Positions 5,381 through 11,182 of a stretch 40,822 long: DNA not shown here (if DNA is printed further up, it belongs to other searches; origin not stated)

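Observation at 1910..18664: Head-to-tail array of giant RTX/beta-roll paralogs with a shared C-terminal module and no secretion genes nearby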

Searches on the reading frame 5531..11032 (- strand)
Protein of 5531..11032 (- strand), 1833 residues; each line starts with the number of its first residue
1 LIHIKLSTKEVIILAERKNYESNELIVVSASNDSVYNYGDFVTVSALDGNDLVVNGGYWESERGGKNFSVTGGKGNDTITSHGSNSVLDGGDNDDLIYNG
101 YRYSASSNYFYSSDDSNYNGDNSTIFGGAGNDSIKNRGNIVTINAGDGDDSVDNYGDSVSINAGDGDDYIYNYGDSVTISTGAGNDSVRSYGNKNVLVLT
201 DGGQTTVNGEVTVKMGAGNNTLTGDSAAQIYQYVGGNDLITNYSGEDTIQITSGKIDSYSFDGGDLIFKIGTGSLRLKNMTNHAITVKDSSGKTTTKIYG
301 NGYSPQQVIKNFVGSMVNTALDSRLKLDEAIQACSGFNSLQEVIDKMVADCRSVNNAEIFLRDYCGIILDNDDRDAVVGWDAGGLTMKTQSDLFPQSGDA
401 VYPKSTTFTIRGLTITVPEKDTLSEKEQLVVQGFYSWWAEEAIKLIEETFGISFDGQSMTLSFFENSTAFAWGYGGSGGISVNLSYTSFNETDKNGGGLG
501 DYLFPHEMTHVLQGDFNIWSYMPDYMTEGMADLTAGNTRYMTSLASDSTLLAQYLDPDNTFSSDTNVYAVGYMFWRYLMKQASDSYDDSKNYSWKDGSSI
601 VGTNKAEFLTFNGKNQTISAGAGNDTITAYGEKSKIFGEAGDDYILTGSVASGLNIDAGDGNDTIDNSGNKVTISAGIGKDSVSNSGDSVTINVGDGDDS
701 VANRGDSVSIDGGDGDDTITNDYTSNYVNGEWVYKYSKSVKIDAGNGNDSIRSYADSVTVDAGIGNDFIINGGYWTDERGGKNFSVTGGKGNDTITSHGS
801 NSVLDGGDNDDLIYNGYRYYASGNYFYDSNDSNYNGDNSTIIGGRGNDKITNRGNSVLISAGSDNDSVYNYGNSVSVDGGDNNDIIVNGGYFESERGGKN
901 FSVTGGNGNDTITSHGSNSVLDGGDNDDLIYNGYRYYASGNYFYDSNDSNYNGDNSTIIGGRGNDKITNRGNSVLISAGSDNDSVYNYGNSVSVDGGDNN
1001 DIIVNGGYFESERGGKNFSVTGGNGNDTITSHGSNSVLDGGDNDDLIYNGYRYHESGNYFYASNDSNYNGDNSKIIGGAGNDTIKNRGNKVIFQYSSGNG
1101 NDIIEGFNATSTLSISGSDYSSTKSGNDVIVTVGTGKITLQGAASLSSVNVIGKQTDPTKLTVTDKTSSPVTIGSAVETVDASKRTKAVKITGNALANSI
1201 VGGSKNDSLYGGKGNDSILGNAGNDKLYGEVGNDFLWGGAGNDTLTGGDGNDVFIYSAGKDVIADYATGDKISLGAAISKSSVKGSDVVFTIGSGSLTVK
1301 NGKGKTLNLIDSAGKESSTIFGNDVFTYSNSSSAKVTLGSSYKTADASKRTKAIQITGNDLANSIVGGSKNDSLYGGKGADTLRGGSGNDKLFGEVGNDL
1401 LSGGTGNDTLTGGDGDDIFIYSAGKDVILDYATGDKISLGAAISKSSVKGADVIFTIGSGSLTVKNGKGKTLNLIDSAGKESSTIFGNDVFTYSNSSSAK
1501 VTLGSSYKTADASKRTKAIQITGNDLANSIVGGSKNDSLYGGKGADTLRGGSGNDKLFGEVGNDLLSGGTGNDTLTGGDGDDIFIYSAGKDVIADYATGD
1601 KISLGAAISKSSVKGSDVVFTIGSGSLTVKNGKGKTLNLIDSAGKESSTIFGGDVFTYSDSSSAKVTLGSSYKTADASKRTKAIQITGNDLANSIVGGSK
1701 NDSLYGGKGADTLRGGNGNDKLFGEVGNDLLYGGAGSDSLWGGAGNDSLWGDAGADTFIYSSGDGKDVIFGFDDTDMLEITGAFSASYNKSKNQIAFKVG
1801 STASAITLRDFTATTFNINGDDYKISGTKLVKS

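Call 7: search_protein_families(library=pfam, proteins=[window:5531-11032:-], max_evalue=0.01)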
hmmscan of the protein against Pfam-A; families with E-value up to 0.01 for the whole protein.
window:5531-11032:- (1833 aa): 3 families
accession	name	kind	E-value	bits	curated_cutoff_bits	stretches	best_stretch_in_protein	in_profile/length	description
PF00353.25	HemolysinCabind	-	6.9e-63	208.5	23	8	1724-1757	2-35/36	RTX calcium-binding nonapeptide repeat (4 copies)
PF04969.22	CS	-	0.00026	22.4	21.3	0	1269-1310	9-49/78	CS domain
PF25301.1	CUT_C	-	0.00031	21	30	0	1289-1356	41-106/125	Cuticlin C-terminal domain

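Call 9: search_protein_families(library=ncbifam, proteins=[window:5531-11032:-], max_evalue=1)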
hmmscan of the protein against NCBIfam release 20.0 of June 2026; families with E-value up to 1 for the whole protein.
window:5531-11032:- (1833 aa): 11 families
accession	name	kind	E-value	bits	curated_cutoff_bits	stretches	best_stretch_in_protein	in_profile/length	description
NF046115.1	Ca_rpt_SMc04171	equivalog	8e-69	233.3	625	9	1075-1426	156-502/574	SMc04171 family calcium-binding repeat protein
NF033943.0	RTX_toxin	subfamily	1.7e-51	175.4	1000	8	1520-1605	734-823/930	RTX family hemolysin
NF050046.1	PueAB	exception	1.2e-38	133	670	7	1393-1629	373-600/616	polyurethane esterase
NF033203.1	entero_EhxA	exception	1.9e-36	125.7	2000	9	1687-1779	724-814/997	enterohemolysin EhxA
NF053766.1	ZapA_metallo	exception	2.7e-33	115.8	940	5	1185-1278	318-419/483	ZapA family metalloprotease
NF035945.1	Zn_serralysin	subfamily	1.2e-30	107.1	500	7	1199-1276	312-397/462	serralysin family metalloprotease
NF033876.2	flagella_HExxH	equivalog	9.9e-20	71.3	205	2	424-583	39-215/384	flagellinolysin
NF052454.1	BtaGlycanEglC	equivalog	5.6e-16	58.5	700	9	1723-1795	104-176/459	endo-1,3-1,4-beta-glycanase EglC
NF004386.0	PRK05749.1-2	equivalog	3.4e-05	22.7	524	0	1460-1525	333-394/433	lipid IV(A) 3-deoxy-D-manno-octulosonic acid transferase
NF007410.2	PRK09946.1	equivalog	0.0023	17.5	300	2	596-713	101-207/269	protein YdhT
NF005256.0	PRK06762.3-1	equivalog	0.0042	17.2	160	0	1297-1337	2-39/67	hypothetical protein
